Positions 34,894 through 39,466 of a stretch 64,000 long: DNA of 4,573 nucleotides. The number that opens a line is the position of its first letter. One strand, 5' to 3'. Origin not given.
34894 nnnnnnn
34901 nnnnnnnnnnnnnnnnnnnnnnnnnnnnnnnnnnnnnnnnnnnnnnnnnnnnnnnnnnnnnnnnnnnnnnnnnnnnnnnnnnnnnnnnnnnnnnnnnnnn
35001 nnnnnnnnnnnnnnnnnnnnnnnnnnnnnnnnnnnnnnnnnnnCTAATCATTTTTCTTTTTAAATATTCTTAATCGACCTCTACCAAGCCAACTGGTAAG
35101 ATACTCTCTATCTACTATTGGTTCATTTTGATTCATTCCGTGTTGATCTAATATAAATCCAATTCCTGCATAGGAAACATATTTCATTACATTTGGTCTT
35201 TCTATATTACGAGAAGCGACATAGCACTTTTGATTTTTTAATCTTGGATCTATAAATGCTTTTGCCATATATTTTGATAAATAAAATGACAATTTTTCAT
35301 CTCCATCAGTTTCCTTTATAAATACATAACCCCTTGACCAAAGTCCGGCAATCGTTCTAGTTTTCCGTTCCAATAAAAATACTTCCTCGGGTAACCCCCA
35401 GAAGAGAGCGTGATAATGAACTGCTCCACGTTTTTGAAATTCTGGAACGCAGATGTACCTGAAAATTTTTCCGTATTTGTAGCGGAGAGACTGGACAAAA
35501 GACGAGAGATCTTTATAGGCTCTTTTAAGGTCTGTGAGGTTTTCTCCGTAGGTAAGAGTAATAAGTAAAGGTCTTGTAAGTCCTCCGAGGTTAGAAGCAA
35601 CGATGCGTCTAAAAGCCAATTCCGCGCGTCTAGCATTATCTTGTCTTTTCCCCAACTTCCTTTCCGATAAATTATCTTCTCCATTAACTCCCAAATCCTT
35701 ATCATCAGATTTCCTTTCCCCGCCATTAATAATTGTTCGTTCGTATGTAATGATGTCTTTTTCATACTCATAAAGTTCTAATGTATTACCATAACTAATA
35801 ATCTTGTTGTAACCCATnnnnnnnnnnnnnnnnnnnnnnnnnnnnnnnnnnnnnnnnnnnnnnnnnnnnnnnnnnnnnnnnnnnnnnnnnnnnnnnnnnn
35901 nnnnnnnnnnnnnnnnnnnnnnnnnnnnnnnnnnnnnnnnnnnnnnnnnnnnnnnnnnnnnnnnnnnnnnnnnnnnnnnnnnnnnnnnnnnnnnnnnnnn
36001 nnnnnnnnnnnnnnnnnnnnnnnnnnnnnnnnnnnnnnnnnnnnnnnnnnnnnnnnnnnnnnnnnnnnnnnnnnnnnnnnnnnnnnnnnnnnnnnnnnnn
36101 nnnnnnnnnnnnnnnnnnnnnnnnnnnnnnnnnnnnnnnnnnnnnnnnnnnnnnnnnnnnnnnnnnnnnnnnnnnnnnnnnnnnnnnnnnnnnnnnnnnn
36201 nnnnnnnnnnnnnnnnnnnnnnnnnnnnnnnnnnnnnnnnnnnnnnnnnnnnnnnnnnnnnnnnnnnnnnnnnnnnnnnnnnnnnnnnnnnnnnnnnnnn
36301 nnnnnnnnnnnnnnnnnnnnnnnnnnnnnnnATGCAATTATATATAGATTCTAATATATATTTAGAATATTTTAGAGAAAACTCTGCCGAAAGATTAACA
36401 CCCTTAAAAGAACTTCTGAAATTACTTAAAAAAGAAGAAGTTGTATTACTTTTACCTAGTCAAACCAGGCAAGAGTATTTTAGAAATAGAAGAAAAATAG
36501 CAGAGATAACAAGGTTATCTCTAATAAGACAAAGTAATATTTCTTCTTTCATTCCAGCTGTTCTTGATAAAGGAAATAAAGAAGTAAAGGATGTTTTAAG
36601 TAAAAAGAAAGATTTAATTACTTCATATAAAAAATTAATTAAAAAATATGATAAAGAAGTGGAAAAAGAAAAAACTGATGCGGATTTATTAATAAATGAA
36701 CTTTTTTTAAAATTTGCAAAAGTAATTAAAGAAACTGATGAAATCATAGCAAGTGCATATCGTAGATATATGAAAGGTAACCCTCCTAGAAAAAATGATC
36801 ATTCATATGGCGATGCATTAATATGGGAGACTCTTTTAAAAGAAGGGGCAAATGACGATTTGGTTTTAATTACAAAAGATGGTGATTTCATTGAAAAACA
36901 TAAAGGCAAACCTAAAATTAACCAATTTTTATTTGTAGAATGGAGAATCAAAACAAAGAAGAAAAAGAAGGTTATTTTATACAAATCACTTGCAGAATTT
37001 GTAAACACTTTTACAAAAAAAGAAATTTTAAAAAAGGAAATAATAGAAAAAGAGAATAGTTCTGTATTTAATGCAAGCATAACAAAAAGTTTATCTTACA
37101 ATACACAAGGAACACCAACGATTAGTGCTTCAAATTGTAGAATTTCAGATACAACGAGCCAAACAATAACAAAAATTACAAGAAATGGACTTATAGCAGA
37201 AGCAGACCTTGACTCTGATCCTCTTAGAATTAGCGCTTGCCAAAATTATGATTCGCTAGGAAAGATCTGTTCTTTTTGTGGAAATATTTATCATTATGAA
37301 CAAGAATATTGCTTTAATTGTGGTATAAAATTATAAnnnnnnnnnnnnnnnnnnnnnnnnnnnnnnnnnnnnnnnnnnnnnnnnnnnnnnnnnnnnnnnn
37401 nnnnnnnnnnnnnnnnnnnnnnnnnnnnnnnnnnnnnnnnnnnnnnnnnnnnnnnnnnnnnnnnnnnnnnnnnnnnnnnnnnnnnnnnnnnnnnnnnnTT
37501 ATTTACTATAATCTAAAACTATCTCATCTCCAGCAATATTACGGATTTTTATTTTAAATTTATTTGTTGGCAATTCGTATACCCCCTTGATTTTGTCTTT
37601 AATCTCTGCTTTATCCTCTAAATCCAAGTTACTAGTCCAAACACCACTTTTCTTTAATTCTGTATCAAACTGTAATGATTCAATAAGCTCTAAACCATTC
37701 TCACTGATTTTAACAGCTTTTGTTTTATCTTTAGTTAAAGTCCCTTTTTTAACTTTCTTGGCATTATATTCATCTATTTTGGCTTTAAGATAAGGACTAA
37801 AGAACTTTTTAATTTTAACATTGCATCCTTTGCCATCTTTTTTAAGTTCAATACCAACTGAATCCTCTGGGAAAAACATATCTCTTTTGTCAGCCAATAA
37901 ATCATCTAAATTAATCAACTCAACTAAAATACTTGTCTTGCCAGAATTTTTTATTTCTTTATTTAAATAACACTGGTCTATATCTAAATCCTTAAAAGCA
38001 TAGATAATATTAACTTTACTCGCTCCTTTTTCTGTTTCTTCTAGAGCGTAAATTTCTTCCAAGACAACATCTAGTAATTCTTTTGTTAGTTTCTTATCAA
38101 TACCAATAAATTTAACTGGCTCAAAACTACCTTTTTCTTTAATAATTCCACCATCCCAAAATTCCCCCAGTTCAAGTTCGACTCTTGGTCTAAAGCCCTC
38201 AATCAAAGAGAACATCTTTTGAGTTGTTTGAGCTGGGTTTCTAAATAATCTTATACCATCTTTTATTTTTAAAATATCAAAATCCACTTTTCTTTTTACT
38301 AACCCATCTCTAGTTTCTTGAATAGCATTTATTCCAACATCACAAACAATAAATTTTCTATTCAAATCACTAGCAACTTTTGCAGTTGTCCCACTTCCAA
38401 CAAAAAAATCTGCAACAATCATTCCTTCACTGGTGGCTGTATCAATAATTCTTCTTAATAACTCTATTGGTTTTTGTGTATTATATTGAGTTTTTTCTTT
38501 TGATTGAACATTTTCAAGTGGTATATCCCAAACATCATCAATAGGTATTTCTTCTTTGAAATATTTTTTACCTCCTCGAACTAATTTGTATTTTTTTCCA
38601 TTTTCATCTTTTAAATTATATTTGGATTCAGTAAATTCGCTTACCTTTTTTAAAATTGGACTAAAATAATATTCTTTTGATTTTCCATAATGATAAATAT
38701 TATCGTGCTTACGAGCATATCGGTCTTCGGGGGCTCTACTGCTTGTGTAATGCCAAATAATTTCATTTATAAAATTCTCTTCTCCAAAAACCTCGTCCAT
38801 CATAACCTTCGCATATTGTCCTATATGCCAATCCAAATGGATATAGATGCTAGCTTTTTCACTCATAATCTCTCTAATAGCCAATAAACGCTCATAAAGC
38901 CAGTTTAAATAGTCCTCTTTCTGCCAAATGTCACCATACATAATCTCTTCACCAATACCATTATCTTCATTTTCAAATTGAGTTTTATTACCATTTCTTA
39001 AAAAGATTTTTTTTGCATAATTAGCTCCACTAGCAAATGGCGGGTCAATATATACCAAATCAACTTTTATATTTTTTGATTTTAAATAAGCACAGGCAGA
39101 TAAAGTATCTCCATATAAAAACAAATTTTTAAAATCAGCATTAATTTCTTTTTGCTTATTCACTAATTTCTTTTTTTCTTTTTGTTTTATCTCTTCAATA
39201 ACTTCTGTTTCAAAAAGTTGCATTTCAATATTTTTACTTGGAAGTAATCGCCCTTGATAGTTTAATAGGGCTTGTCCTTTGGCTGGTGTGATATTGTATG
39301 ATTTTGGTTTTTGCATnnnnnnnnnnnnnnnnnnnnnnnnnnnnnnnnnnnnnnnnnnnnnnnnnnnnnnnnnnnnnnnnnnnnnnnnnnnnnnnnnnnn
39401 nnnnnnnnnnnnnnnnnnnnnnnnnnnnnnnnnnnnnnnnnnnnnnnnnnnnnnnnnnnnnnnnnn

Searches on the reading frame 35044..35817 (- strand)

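Call 6: search_protein_families(library=pfam, proteins=[window:35044-35817:-], max_evalue=0.01)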
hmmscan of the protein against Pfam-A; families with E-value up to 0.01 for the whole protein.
window:35044-35817:- (257 aa): 3 families
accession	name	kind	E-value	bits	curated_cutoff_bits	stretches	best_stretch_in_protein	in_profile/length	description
PF23343.2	REP_ORF2-G2P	-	7.3e-20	71.5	27.8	1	84-187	2-98/99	Replication-associated protein ORF2/G2P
PF20199.4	RepSA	-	0.00035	20.3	34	1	120-138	206-224/438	Replication initiator protein, pSAM2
PF14214.11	Helitron_like_N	-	0.0016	19.1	28.9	1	113-138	165-190/191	Helitron helicase-like domain at N-terminus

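Call 53: search_protein_families(library=phrogs, proteins=[window:35044-35817:-], max_evalue=0.01)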
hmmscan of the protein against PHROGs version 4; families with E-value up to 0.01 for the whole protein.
window:35044-35817:- (257 aa): 5 families
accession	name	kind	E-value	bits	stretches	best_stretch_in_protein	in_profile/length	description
phrog_3419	-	DNA, RNA and nucleotide metabolism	2.7e-31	110.2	1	22-214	49-238/289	rolling circle DNA replication initiation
phrog_3584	-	DNA, RNA and nucleotide metabolism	3.3e-15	57.2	1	54-211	42-197/265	replication initiation protein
phrog_942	-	DNA, RNA and nucleotide metabolism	4.2e-09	37.3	1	85-194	121-244/501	replication initiation protein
phrog_2969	-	DNA, RNA and nucleotide metabolism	0.0016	18.5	1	111-186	192-261/346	replication initiation protein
phrog_713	-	DNA, RNA and nucleotide metabolism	0.004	17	0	109-138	159-189/432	DNA replication initiation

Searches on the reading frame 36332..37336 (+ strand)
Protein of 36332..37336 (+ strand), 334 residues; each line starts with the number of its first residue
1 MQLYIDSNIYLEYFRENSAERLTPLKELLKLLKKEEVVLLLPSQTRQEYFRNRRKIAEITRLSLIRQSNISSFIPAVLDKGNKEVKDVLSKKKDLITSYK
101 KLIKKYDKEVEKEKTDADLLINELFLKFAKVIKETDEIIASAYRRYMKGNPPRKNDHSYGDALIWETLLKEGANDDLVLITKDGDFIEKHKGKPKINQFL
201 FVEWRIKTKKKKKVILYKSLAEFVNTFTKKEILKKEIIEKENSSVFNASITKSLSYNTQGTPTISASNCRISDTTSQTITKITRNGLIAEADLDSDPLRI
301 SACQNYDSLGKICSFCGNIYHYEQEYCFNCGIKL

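Call 6: search_protein_families(library=pfam, proteins=[window:36332-37336:+], max_evalue=0.01)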
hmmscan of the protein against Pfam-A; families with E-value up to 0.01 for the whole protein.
window:36332-37336:+ (334 aa): 4 families
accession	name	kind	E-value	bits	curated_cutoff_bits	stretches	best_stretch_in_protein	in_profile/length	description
PF16289.11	PIN_12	-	4e-18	66.8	32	1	3-186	1-172/172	PIN domain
PF18476.7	PIN_8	-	3e-08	34.3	26.1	1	5-183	4-207/227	PIN like domain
PF17032.10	Zn_ribbon_15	-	0.0027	18.9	28.9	1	261-331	35-73/73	zinc-ribbon family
PF12172.15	zf-ChsH2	-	0.009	16.2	23.2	0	310-331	11-32/37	ChsH2, rubredoxin-like zinc ribbon domain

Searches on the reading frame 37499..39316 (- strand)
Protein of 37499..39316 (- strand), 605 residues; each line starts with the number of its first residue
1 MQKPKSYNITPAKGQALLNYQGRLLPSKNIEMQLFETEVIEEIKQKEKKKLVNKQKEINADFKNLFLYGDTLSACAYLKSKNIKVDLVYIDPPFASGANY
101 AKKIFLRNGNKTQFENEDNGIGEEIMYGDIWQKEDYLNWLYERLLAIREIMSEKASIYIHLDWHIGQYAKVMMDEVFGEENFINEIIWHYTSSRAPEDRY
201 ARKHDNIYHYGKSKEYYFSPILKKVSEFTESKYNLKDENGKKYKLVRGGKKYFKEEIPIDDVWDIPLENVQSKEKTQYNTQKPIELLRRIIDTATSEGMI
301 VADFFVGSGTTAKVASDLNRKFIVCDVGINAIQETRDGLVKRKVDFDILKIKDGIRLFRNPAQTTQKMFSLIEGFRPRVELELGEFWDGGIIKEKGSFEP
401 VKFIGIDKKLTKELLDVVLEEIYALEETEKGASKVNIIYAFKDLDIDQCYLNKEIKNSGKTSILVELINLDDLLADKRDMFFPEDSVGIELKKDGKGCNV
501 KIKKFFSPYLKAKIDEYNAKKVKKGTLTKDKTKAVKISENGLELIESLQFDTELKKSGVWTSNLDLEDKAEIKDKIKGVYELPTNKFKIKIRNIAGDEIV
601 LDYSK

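Call 6: search_protein_families(library=pfam, proteins=[window:37499-39316:-], max_evalue=0.01)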
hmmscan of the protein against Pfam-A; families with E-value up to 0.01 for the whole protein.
window:37499-39316:- (605 aa): 3 families
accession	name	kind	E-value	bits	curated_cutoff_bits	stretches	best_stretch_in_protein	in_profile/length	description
PF01555.25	N6_N4_Mtase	-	1.9e-44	152.7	26.7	1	85-333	1-217/221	DNA methylase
PF02086.21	MethyltransfD12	-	0.00022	21.5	22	1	44-101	137-195/253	D12 class N6 adenine-specific DNA methyltransferase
PF03602.21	Cons_hypoth95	-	0.002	18.3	24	1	66-102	95-131/182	Conserved hypothetical protein 95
